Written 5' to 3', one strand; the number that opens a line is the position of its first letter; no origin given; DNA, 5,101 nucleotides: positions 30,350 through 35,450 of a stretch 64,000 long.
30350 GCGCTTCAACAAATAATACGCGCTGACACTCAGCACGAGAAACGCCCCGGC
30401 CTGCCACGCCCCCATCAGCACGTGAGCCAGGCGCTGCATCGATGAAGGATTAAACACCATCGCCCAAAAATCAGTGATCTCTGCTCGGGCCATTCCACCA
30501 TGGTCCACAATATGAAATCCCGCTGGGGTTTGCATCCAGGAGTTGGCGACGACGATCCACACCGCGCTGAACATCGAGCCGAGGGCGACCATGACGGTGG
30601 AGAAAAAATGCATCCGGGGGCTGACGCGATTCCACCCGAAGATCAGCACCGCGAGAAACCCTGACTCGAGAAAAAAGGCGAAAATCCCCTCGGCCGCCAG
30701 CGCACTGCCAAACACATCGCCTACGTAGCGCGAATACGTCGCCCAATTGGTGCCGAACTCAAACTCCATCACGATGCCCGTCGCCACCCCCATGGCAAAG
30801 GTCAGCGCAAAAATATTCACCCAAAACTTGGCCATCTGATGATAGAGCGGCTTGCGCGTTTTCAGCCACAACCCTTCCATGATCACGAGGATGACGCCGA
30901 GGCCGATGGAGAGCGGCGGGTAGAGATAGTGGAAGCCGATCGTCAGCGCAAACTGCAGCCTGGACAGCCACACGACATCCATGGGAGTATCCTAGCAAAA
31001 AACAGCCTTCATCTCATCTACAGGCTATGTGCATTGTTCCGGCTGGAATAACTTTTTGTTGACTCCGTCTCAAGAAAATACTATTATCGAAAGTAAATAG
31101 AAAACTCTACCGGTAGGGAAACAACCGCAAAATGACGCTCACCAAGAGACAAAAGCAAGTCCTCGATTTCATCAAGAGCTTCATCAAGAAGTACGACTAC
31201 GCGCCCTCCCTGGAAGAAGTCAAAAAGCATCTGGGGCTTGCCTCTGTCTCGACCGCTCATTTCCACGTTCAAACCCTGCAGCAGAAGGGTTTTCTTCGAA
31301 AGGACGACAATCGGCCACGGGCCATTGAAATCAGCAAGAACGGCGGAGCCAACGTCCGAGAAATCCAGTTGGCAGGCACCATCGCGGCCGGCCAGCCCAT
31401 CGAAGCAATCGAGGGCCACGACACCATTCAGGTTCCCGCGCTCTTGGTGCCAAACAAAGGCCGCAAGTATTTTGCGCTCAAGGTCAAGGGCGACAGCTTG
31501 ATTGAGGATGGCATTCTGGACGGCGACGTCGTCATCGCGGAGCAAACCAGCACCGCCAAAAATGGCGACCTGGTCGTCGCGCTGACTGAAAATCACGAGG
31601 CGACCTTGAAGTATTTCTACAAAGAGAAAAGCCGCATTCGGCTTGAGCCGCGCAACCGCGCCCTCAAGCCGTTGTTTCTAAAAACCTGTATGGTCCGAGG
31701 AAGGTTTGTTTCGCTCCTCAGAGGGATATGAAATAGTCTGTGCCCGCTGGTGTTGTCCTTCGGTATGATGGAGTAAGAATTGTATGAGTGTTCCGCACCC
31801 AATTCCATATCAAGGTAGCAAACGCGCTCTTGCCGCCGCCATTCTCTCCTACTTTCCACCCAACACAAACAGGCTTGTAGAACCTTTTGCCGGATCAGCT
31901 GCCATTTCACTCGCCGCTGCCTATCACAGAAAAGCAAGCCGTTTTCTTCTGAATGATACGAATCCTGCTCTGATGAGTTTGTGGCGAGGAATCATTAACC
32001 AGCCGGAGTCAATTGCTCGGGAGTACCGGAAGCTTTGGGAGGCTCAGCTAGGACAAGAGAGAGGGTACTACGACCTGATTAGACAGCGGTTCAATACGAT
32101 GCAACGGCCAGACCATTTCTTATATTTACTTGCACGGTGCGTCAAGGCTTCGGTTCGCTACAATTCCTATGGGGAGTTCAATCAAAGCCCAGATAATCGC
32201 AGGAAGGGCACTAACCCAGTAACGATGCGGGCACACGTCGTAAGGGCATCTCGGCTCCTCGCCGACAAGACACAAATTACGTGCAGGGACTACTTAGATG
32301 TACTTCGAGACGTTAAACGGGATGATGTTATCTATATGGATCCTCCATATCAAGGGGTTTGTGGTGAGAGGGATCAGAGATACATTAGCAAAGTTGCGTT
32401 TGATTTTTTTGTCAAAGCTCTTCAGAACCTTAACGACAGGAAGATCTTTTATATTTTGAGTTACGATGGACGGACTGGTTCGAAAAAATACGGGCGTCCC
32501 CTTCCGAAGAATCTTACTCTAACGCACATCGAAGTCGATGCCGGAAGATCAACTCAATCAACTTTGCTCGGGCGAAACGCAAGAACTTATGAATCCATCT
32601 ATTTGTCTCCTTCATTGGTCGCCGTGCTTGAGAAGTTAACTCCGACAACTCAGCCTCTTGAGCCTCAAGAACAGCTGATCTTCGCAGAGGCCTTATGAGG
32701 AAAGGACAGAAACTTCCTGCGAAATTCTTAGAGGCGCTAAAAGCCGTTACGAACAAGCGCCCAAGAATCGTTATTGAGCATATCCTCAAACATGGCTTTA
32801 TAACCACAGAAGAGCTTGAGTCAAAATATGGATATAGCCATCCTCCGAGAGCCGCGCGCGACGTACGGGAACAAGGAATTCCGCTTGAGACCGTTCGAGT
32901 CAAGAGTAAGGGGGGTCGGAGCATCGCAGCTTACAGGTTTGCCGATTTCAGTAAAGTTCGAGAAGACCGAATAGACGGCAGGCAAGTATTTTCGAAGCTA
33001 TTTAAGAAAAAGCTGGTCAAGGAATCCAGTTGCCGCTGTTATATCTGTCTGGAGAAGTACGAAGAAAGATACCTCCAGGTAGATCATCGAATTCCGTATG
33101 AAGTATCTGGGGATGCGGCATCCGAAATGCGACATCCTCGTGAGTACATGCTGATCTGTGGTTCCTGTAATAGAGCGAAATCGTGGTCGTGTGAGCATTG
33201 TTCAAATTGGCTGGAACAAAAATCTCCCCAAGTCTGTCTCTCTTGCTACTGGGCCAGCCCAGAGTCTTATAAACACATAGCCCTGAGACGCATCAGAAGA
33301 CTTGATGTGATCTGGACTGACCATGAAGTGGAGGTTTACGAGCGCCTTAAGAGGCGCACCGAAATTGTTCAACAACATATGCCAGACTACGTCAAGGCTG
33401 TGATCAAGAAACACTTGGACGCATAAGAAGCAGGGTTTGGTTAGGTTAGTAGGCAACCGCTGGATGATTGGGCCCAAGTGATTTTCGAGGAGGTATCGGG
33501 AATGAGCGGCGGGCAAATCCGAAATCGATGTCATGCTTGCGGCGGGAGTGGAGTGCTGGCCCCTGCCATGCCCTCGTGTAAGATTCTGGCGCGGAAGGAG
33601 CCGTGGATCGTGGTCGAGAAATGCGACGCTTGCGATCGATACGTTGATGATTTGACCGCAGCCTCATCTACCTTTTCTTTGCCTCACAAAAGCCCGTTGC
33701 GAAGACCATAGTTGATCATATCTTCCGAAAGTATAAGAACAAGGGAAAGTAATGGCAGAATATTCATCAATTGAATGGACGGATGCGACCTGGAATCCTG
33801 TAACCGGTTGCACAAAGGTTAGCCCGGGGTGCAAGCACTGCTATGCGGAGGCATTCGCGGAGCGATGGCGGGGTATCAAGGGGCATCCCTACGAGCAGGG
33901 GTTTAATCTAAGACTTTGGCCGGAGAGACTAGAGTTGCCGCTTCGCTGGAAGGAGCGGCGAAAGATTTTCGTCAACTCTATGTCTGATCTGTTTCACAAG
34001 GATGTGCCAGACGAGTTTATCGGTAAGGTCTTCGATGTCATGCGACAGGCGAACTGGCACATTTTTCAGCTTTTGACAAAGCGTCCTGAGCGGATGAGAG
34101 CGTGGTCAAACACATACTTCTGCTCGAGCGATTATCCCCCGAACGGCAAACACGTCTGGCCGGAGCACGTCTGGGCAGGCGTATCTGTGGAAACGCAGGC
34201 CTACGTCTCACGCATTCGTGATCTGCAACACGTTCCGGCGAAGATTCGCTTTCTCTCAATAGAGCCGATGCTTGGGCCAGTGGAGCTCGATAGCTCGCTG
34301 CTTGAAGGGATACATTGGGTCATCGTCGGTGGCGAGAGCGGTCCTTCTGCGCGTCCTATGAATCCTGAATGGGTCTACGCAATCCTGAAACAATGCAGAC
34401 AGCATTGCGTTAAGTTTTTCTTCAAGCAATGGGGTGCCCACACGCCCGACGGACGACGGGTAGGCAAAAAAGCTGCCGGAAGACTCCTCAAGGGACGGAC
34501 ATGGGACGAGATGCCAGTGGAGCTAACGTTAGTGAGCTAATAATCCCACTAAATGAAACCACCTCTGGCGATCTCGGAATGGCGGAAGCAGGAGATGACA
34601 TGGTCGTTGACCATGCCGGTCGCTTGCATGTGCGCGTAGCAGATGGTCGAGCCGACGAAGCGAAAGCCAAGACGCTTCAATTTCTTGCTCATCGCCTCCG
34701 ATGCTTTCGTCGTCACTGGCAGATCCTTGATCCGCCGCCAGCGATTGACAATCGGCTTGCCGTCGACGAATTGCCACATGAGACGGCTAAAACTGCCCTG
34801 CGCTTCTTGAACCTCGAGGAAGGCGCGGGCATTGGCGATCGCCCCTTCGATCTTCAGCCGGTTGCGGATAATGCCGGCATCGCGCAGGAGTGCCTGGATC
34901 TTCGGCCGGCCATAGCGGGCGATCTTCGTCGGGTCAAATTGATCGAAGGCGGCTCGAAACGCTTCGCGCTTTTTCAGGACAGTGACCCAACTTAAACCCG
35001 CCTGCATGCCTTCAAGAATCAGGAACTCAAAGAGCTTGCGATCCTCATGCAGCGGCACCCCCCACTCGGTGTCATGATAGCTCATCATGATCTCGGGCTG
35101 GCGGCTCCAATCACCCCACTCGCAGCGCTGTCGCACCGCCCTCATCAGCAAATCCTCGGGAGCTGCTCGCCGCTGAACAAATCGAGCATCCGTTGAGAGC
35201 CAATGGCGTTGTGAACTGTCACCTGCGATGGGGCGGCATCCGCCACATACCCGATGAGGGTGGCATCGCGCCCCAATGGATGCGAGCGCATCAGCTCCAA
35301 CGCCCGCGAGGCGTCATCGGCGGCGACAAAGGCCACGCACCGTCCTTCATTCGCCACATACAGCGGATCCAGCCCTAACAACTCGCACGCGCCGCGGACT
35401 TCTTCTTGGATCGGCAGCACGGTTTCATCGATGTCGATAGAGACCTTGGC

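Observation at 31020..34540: Lower-GC islet: lexA, Dam-type MTase, HNH nuclease, zinc-ribbon protein and Gp37/Gp68-like three-Cys protein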

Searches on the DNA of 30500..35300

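Call 96: search_rna_families(source=window, start=30500, end=35300, threshold=evalue, max_evalue=1)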
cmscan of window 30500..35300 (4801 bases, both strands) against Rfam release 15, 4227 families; matches with E-value up to 1: 0.
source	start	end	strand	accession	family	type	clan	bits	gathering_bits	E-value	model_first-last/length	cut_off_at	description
